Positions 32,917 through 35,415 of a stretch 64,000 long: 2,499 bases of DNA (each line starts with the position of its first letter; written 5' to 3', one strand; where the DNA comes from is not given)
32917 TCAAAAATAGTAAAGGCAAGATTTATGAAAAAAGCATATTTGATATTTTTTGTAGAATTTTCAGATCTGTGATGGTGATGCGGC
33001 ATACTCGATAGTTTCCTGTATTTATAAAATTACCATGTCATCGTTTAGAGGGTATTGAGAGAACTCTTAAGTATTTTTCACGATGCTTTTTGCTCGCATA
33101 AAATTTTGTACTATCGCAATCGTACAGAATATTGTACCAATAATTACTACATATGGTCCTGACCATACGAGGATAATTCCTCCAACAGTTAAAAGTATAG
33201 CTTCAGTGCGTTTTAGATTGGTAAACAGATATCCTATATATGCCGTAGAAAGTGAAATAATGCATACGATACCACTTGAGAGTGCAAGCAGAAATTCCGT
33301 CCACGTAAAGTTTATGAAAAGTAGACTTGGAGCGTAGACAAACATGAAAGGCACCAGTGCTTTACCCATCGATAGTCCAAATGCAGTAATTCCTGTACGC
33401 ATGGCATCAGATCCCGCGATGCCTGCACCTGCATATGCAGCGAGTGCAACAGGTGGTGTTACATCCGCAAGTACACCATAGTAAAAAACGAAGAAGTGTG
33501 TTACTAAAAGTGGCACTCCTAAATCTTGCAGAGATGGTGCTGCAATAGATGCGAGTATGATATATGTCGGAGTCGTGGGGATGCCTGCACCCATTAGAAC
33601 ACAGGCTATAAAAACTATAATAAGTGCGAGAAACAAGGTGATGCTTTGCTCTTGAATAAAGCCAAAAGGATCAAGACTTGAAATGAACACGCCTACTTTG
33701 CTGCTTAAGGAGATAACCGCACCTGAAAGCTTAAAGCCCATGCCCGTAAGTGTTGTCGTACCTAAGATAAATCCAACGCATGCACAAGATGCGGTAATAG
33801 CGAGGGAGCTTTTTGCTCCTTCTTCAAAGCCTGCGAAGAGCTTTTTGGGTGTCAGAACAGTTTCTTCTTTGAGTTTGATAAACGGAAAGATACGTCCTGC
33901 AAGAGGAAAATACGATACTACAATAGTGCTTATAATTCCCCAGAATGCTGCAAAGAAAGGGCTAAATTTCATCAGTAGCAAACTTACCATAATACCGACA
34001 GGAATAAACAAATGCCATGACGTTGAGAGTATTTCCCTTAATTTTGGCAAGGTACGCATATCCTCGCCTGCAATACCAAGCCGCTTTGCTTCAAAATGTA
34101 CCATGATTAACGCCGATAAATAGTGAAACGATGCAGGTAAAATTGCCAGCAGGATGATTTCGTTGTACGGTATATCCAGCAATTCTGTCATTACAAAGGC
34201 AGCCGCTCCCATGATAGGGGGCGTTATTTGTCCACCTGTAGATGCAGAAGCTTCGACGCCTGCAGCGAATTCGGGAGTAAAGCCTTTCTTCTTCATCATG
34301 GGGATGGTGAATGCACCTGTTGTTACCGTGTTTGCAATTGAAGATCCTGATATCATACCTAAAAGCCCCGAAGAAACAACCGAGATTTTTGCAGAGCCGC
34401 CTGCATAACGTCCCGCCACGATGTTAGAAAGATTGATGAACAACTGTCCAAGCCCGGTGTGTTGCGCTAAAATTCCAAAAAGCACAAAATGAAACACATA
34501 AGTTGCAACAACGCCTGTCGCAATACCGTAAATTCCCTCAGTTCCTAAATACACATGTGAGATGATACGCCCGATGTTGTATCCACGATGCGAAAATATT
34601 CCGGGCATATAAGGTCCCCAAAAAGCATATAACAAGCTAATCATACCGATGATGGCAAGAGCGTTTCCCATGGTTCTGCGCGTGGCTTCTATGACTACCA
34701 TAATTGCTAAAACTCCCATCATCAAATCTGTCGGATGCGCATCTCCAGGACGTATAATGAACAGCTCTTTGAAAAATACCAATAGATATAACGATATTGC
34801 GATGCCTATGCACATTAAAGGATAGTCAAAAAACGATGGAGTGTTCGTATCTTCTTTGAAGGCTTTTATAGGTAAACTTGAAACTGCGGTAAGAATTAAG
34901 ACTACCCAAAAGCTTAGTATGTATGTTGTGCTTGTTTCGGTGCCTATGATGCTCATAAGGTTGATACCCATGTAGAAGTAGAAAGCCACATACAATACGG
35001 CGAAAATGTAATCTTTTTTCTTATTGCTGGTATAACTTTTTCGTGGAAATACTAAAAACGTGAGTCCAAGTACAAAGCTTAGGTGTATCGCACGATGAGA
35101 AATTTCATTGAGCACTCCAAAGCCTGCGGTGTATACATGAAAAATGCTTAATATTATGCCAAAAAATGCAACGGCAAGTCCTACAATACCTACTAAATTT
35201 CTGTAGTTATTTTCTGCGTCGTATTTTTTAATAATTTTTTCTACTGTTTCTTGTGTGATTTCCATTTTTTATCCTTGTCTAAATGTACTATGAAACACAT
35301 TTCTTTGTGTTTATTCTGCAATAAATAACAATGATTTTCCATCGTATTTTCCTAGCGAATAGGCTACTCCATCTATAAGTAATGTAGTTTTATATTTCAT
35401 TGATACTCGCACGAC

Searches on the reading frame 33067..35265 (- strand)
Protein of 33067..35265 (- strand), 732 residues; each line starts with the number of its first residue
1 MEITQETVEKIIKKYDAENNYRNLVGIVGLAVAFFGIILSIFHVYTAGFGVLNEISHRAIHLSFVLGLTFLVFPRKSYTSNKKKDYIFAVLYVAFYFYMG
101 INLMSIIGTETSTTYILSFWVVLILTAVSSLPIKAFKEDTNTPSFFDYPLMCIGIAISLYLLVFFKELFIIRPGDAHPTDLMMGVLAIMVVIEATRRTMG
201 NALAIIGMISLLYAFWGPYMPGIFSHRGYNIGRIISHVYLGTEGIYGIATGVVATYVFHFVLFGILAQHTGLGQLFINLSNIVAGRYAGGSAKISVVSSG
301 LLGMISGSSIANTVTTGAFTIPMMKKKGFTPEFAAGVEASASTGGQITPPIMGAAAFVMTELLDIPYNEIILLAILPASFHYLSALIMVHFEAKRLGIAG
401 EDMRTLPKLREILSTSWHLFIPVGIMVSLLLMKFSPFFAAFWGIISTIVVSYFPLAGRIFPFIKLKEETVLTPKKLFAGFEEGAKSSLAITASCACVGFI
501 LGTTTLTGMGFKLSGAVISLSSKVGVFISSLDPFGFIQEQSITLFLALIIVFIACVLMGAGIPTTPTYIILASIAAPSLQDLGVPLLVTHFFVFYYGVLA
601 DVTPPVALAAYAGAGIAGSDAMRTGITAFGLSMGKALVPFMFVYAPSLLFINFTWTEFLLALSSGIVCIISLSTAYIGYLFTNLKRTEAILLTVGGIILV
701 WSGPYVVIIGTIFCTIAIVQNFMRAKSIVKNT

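Call 13: search_protein_families(library=ncbifam, proteins=[window:33067-35265:-], max_evalue=0.00001)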
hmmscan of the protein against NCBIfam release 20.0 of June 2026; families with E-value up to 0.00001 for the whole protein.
window:33067-35265:- (732 aa): 3 families
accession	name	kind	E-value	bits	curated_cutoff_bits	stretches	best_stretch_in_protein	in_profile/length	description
TIGR02123.1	TRAP_fused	subfamily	1.2e-197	658.4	320.65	2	117-726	33-613/615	TRAP transporter fused permease subunit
TIGR00786.1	dctM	subfamily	3.5e-20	72.2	268.45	1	260-453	46-238/405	TRAP transporter large permease subunit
NF011634.1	PRK15060.1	equivalog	3.9e-12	45.9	800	1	257-448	59-253/425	2,3-diketo-L-gulonate TRAP transporter large permease YiaN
